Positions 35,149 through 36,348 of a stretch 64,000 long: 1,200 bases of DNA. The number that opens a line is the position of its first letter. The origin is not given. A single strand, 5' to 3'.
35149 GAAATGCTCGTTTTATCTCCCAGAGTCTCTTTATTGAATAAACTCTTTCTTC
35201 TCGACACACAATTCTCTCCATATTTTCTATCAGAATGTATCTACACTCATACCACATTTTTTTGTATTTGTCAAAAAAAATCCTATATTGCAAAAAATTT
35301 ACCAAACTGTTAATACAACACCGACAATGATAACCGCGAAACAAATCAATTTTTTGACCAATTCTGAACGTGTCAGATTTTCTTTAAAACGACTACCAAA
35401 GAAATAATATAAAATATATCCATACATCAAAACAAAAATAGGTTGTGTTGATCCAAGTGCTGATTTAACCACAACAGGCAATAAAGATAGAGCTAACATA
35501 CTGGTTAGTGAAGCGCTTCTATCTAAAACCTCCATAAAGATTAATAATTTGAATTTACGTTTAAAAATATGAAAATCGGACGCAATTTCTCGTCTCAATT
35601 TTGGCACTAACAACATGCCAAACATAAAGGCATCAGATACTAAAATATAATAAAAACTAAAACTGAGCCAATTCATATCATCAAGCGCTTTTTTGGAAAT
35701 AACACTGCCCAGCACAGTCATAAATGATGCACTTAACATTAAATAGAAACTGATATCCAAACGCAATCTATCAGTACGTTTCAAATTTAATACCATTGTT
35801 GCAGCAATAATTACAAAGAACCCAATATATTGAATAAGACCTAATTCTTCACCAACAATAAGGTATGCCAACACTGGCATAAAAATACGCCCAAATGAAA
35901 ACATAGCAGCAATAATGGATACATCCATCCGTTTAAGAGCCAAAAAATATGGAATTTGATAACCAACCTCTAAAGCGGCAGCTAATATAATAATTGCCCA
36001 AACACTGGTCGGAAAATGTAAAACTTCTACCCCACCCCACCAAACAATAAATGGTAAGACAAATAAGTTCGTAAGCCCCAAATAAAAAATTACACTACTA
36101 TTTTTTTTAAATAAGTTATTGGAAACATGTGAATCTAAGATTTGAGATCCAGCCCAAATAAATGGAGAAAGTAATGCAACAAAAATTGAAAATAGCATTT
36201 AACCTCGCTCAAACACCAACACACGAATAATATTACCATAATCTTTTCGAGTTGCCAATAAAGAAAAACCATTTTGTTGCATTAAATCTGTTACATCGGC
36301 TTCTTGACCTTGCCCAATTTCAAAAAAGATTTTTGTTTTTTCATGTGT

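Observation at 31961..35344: Roughly 3.3-kb accessory island downstream of the tRNA-Leu(TAA)/tRNA-Gln(CTG) pair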

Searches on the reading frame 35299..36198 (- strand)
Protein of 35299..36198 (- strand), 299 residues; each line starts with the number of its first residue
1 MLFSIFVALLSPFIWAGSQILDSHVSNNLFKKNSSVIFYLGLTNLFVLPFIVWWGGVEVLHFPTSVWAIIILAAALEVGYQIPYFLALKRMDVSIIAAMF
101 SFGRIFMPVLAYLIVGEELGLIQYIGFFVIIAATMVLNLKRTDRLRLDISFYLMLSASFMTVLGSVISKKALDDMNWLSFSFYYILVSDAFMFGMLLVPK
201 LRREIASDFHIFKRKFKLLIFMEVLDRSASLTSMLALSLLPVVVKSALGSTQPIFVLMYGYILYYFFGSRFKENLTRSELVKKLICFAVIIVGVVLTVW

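Call 8: search_protein_families(library=pfam, proteins=[window:35299-36198:-], max_evalue=1)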
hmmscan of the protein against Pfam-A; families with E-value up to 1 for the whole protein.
window:35299-36198:- (299 aa): 1 family
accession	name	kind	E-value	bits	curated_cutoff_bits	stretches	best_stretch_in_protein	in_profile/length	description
PF00892.27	EamA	-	1.9e-15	57.8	28.2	2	3-138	2-134/135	EamA-like transporter family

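Call 21: find_homologous_proteins(query=window:35299-36198:-, max_evalue=1e-20)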
Query window:35299-36198:- (299 aa): 35 proteins with E <= 1e-20 among 3437 candidates.
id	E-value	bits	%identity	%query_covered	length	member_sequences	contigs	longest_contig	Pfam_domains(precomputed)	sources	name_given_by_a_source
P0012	2.5e-175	600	96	100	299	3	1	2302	PF00892.27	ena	-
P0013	1.5e-168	578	92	100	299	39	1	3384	PF00892.27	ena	-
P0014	2.4e-157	541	86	100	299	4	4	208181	PF00892.27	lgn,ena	-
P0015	5.6e-98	346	57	99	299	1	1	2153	PF00892.27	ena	-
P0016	7.1e-98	346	56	100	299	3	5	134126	PF00892.27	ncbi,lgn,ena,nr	ncbi:MAG: EamA family transporter [Alphaproteobacteria bacterium]|nr:EamA family transporter [Alphap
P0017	1.1e-97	345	56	100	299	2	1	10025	PF00892.27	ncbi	-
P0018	1.3e-97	345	57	99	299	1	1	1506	PF00892.27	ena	-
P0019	1.8e-97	344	57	99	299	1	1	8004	PF00892.27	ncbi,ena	-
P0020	2.9e-97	344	57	99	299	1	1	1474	PF00892.27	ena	-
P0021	4.8e-97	343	57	99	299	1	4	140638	PF00892.27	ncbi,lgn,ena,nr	ncbi:MAG: EamA family transporter [Alphaproteobacteria bacterium]|nr:EamA family transporter [Alphap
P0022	8.2e-96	339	56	99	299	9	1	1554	PF00892.27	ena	-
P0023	2.0e-95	338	56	100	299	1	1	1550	PF00892.27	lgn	-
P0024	2.4e-95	338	56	100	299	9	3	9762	PF00892.27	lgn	-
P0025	1.2e-94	335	55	100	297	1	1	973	PF00892.27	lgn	-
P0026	1.7e-94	335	53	100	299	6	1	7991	PF00892.27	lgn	-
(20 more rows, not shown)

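Call 23: find_encoding_contigs(protein=P0014, flank=10000, max_places=2)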
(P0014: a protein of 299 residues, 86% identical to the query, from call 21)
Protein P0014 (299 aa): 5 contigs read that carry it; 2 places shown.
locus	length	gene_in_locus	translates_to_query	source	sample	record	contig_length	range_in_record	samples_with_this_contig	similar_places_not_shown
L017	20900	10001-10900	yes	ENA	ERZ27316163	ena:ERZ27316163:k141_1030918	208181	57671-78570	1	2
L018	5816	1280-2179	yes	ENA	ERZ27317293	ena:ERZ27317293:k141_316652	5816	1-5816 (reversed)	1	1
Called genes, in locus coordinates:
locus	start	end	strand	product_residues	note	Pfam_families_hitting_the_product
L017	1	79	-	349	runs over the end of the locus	-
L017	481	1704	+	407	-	PF07690:MFS_1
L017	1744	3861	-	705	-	PF03979:Sigma70_r1_1, PF00140:Sigma70_r1_2, PF04546:Sigma70_ner, PF04542:Sigma70_r2, PF04539:Sigma70_r3, PF04545:Sigma70_r4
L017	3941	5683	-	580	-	PF01807:Zn_ribbon_DnaG, PF08275:DNAG_N, PF01751:Toprim, PF13155:Toprim_2, PF13662:Toprim_4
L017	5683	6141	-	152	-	PF09424:YqeY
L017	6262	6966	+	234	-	PF01478:Peptidase_A24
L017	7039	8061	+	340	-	PF12844:HTH_19 (weak), PF13413:HTH_25, PF13560:HTH_31 (weak), PF13464:RodZ_C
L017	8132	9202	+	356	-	PF03462:PCRF, PF00472:RF-1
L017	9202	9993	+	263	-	PF02384:N6_Mtase (weak), PF05175:MTS, PF03602:Cons_hypoth95 (weak), PF13489:Methyltransf_23 (weak), PF01170:UPF0020 (weak), PF06325:PrmA (weak), PF13847:Methyltransf_31, PF13649:Methyltransf_25, +1 more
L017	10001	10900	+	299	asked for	PF00892:EamA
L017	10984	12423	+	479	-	PF13637:Ank_4 (faint), PF12796:Ank_2, PF00023:Ank (faint), PF13606:Ank_3 (faint)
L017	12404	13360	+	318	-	PF01467:CTP_transf_like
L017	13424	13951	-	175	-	-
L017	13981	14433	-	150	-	-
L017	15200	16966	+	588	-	PF01725:Ham1p_like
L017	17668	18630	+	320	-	PF05036:SPOR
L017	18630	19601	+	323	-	PF00933:Glyco_hydro_3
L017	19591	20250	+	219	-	PF02163:Peptidase_M50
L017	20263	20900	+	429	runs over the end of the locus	PF02403:Seryl_tRNA_N, PF00587:tRNA-synt_2b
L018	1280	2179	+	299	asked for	PF00892:EamA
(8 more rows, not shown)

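Call 24: find_encoding_contigs(protein=P0016, flank=10000, max_places=2)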
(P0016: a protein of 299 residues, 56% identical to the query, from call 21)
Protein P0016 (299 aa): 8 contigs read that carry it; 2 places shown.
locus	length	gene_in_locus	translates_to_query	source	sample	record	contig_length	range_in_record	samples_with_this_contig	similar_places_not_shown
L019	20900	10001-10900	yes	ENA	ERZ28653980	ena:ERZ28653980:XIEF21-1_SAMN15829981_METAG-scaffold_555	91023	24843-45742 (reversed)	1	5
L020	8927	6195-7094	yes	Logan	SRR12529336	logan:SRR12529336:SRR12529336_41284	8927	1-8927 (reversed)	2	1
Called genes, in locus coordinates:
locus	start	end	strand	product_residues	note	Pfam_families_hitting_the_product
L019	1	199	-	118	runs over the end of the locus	PF11969:DcpS_C, PF01230:HIT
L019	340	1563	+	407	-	-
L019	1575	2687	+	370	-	PF01594:AI-2E_transport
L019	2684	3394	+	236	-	PF22688:Hda_lid (weak)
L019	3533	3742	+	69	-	-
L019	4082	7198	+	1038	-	PF12796:Ank_2, PF13637:Ank_4 (weak), PF12796:Ank_2, PF13637:Ank_4, PF00023:Ank, PF12796:Ank_2, PF13857:Ank_5, PF12796:Ank_2, +5 more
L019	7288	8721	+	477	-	PF02789:Peptidase_M17_N, PF00883:Peptidase_M17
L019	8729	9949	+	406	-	PF07690:MFS_1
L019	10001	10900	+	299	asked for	PF00892:EamA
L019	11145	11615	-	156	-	PF03652:RuvX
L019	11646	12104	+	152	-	PF02502:LacAB_rpiB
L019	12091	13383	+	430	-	PF00464:SHMT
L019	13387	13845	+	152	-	PF22811:Zn_ribbon_NrdR, PF03477:ATP-cone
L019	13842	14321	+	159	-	PF01029:NusB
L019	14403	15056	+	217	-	PF13302:Acetyltransf_3 (weak)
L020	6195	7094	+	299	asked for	PF00892:EamA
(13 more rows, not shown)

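Call 25: find_encoding_contigs(protein=P0021, flank=10000, max_places=2)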
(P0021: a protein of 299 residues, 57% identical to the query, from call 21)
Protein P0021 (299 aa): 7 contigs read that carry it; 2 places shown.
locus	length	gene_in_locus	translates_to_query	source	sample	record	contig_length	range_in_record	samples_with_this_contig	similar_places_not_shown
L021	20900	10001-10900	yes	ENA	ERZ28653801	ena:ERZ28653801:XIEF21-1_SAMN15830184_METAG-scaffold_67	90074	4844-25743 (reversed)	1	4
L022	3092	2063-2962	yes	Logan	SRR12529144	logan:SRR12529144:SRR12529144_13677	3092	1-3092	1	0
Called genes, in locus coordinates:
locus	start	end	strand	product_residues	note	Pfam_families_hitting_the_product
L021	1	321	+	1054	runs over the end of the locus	PF00873:ACR_tran, PF03176:MMPL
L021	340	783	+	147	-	-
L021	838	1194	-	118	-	PF11969:DcpS_C, PF01230:HIT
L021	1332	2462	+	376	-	-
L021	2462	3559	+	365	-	PF01594:AI-2E_transport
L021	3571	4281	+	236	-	PF00308:Bac_DnaA (faint), PF22688:Hda_lid (weak)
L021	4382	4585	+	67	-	-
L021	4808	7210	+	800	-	PF12796:Ank_2, PF13606:Ank_3 (faint), PF13857:Ank_5 (weak), PF12796:Ank_2, PF13637:Ank_4, PF13857:Ank_5 (weak), PF00023:Ank, PF12796:Ank_2 (weak)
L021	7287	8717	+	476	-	PF02789:Peptidase_M17_N, PF00883:Peptidase_M17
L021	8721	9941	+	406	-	-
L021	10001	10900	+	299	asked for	PF00892:EamA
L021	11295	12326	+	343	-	PF00793:DAHP_synth_1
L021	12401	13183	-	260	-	PF01226:Form_Nir_trans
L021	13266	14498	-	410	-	-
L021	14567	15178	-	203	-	PF01914:MarC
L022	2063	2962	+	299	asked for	PF00892:EamA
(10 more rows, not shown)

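Call 44: search_protein_families(library=ncbifam, proteins=[L017:12404-13360:+, L017:15182-16966:+, L017:10984-12423:+], max_evalue=0.001)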
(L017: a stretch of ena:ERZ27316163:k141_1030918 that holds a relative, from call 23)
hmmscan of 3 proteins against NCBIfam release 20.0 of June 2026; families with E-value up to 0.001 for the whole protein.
L017:12404-13360:+ (318 aa): 5 families
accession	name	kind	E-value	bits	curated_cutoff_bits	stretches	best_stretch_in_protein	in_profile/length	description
TIGR01510.1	coaD_prev_kdtB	equivalog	2.2e-30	105.7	103.3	1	18-205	2-154/155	pantetheine-phosphate adenylyltransferase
TIGR00125.1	cyt_tran_rel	domain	1.6e-09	37.8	27.7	1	18-70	2-58/65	adenylyltransferase/cytidyltransferase family protein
TIGR01527.1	arch_NMN_Atrans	equivalog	0.00011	21.9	181.2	1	18-75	2-62/167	nicotinamide-nucleotide adenylyltransferase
NF002243.0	PRK01153.1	subfamily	0.00024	20.7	127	1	18-74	3-62/175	nicotinamide-nucleotide adenylyltransferase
NF000842.0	PRK00071.2-1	equivalog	0.00037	20.2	167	1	16-91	3-77/191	nicotinate-nucleotide adenylyltransferase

L017:15182-16966:+ (594 aa): 7 families
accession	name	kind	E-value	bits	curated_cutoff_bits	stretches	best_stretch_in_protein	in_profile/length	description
NF011396.0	PRK14821.1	equivalog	5.1e-31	107.6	203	1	10-175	2-162/185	XTP/dITP diphosphatase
TIGR00042.1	TIGR00042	equivalog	7.6e-28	97.2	145.35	1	10-174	1-164/184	RdgB/HAM1 family non-canonical purine NTP pyrophosphatase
NF011399.0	PRK14824.1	subfamily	5.7e-15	55.3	267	1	10-175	4-182/206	putative deoxyribonucleotide triphosphate pyrophosphatase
NF011400.0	PRK14825.1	equivalog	5e-13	49.2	246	1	9-200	2-197/199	putative deoxyribonucleotide triphosphate pyrophosphatase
NF011397.0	PRK14822.1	equivalog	8.8e-12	44.7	234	1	9-174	2-174/201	XTP/dITP diphosphatase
NF011398.0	PRK14823.1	equivalog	4.4e-09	36.4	272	1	44-180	39-174/191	non-canonical purine NTP diphosphatase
NF002698.0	PRK02491.1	equivalog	1.7e-05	24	301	1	7-93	126-216/328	nucleoside-triphosphate diphosphatase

L017:10984-12423:+ (479 aa): 3 families
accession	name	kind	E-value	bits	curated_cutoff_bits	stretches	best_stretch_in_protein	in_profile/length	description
NF043023.1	T4SS_AnkH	equivalog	3.2e-05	22.8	600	1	100-186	7-91/467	Dot/Icm T4SS effector AnkH/LegA3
NF043019.1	T4SS_AnkC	equivalog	0.00022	20.2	450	1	42-188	41-195/459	Dot/Icm T4SS effector AnkC/LegA12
NF041931.2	MzaA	equivalog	0.0007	18.5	800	0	127-235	4-112/726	MZA anti-phage system associated sigma-70 family RNA polymerase sigma factor MzaA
